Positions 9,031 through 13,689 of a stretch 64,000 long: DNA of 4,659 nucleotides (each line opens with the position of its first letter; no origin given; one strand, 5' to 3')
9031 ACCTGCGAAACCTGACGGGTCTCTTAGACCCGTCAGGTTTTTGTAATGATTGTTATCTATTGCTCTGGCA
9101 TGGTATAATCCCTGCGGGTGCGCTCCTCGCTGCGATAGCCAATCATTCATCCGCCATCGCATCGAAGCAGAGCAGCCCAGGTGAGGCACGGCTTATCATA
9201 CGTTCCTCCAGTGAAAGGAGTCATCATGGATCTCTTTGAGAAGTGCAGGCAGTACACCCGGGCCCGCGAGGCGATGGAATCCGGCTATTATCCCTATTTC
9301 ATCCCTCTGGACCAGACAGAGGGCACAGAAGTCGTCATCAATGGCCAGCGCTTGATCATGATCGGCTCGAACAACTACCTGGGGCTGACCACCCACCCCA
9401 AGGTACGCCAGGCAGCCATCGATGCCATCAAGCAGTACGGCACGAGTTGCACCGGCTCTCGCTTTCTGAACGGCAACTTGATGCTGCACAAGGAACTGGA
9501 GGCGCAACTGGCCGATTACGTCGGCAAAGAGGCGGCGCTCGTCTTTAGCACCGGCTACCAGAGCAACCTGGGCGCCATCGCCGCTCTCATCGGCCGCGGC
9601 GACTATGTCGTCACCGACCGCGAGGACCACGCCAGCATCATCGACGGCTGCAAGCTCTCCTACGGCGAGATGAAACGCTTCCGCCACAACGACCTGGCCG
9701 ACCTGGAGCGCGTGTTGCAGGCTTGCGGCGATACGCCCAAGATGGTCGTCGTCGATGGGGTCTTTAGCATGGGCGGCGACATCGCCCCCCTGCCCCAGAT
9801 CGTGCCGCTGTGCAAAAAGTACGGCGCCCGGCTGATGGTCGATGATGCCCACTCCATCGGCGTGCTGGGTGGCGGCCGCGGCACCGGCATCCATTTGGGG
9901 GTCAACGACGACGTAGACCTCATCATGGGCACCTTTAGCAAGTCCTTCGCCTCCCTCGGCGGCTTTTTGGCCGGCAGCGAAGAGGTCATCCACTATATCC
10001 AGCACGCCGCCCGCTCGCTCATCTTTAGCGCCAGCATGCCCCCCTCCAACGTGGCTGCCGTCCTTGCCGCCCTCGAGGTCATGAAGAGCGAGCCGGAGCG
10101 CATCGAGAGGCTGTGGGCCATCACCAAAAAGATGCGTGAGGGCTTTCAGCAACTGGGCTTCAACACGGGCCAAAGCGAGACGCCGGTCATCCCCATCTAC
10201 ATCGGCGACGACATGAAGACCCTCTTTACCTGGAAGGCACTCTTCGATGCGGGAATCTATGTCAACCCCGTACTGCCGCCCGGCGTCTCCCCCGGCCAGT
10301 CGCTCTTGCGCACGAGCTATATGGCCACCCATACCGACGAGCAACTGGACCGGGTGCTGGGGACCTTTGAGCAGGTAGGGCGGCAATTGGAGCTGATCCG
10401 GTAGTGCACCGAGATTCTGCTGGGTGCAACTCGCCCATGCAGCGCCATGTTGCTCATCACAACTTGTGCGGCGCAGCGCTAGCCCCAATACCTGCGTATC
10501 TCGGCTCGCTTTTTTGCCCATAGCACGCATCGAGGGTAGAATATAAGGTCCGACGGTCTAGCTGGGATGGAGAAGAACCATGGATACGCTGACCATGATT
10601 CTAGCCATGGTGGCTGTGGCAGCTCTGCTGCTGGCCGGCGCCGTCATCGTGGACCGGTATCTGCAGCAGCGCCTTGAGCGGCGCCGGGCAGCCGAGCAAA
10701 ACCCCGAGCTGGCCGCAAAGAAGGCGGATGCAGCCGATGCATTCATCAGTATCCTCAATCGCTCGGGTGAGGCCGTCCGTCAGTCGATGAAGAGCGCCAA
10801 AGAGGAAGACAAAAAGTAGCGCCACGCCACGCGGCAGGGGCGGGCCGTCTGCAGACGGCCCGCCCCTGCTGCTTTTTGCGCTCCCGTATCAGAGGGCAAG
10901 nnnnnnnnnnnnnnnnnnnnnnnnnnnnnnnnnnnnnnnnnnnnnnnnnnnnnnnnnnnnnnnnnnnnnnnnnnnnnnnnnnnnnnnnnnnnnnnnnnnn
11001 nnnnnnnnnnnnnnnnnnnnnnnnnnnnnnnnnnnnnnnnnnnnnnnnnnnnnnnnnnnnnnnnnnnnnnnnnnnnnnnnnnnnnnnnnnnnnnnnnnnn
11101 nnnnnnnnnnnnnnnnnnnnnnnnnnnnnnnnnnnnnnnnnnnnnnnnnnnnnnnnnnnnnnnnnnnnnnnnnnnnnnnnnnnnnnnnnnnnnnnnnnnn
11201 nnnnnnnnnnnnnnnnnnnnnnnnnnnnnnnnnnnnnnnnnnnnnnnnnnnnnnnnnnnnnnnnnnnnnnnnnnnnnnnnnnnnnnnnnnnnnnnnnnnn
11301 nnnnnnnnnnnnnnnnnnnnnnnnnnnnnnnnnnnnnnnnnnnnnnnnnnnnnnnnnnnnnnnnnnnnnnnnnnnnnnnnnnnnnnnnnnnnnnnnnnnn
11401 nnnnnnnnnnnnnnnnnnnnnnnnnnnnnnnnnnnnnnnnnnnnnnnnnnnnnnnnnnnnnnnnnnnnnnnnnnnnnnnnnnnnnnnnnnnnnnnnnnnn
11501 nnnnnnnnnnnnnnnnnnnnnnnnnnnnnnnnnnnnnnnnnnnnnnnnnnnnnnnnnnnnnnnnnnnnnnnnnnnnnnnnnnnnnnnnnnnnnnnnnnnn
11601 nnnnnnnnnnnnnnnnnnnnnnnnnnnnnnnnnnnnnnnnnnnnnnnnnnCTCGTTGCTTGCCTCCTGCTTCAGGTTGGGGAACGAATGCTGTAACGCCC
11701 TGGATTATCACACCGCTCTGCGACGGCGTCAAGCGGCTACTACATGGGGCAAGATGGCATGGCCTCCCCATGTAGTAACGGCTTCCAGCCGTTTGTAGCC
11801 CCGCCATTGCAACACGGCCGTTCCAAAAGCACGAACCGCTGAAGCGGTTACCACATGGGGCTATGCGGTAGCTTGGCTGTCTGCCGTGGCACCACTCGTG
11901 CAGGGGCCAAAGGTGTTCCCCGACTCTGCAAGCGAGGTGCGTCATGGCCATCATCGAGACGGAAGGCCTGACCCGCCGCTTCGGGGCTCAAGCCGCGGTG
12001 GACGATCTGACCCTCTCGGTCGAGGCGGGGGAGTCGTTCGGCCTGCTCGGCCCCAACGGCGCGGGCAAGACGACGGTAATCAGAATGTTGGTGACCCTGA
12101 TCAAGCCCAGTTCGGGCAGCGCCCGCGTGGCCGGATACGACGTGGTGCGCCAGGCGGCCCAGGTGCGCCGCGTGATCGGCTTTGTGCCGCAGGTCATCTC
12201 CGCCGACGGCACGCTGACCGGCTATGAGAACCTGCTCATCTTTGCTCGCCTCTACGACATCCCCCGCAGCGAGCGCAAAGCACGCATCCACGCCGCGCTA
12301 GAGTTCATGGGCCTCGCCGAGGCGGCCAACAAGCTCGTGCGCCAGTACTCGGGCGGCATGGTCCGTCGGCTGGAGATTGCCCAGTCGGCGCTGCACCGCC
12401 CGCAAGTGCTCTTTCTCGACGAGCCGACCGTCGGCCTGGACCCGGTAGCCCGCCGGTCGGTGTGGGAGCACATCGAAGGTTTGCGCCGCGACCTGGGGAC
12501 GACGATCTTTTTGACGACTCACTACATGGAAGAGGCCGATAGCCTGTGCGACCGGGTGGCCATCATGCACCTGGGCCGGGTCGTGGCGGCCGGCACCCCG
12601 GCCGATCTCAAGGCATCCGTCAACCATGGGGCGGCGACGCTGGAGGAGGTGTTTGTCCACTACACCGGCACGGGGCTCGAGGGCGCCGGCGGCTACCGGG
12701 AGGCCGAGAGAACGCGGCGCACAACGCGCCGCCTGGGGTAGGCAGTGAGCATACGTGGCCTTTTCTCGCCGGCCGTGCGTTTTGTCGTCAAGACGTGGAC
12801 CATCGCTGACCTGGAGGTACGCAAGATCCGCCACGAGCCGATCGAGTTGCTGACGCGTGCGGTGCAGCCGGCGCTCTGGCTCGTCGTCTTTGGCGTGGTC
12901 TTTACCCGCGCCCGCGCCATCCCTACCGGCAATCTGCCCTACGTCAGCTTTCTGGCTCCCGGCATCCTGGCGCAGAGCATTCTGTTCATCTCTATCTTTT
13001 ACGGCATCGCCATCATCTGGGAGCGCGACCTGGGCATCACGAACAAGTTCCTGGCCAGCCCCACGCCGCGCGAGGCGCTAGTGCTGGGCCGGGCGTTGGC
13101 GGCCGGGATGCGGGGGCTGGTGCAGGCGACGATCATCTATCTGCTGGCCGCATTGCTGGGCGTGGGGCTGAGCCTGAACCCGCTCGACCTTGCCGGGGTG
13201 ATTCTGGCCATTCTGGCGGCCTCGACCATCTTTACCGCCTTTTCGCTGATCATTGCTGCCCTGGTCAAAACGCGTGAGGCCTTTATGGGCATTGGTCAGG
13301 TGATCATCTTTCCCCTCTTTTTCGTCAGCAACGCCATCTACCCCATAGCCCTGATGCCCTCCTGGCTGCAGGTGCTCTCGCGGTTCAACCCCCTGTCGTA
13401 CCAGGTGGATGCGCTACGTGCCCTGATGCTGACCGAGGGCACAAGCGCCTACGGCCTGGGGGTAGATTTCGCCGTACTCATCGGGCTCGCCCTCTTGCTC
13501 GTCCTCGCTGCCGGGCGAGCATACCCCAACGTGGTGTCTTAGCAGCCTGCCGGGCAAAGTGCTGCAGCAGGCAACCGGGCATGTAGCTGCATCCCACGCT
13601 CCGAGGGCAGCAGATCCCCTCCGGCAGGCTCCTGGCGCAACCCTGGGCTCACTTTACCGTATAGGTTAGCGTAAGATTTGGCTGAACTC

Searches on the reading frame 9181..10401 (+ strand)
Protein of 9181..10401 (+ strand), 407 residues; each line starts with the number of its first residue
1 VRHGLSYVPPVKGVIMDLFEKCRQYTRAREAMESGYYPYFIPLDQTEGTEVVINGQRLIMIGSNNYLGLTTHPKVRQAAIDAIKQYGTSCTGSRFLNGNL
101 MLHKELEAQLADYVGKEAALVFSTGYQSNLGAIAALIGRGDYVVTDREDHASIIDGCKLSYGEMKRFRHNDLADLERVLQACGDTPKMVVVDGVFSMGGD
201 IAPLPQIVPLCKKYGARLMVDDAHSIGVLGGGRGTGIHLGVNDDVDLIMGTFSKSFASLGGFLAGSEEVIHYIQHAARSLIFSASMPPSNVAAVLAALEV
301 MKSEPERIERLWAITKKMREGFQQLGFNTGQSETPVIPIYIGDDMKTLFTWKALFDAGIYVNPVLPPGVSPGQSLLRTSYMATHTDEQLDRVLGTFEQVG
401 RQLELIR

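Call 39: search_protein_families(library=pfam, proteins=[window:9181-10401:+], max_evalue=0.00001)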
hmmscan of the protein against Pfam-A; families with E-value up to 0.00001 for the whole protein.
window:9181-10401:+ (407 aa): 3 families
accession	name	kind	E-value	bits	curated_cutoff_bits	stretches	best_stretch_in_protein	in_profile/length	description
PF00155.27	Aminotran_1_2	-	1.5e-62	212.3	19.7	1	59-394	4-359/361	Aminotransferase class I and II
PF01212.27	Beta_elim_lyase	-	4e-09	36.7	27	1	104-327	35-270/288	Beta-eliminating lyase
PF01053.26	Cys_Met_Meta_PP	-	8.3e-07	28.3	27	1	103-229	54-181/381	Cys/Met metabolism PLP-dependent enzyme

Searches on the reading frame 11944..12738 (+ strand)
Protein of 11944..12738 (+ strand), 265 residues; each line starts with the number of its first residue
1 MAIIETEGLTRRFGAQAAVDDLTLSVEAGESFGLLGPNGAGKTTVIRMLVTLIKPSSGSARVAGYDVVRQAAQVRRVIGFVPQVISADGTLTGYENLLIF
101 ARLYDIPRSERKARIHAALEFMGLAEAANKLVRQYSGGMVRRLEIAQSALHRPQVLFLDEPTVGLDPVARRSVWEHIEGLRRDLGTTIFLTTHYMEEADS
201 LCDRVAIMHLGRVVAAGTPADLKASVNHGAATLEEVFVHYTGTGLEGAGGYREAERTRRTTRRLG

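Call 39: search_protein_families(library=pfam, proteins=[window:11944-12738:+], max_evalue=0.00001)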
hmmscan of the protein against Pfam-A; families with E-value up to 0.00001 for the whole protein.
window:11944-12738:+ (265 aa): 2 families
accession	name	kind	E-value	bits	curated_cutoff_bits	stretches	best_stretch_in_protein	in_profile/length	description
PF00005.33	ABC_tran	-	1.7e-30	106.8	25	1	20-162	2-136/137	ABC transporter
PF13304.12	AAA_21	-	1.3e-10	42.3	27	0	136-193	239-298/304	AAA domain, putative AbiEii toxin, Type IV TA system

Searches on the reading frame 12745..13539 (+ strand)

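Call 39: search_protein_families(library=pfam, proteins=[window:12745-13539:+], max_evalue=0.00001)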
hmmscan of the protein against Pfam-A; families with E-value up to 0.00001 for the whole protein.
window:12745-13539:+ (265 aa): 2 families
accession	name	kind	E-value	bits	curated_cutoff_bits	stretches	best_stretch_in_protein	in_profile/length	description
PF01061.29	ABC2_membrane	-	1.3e-36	126.6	26.9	1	17-229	3-211/211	ABC-2 type transporter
PF12698.13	ABC2_membrane_3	-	1.2e-18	67.8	31.6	1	63-256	157-345/347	ABC-2 family transporter protein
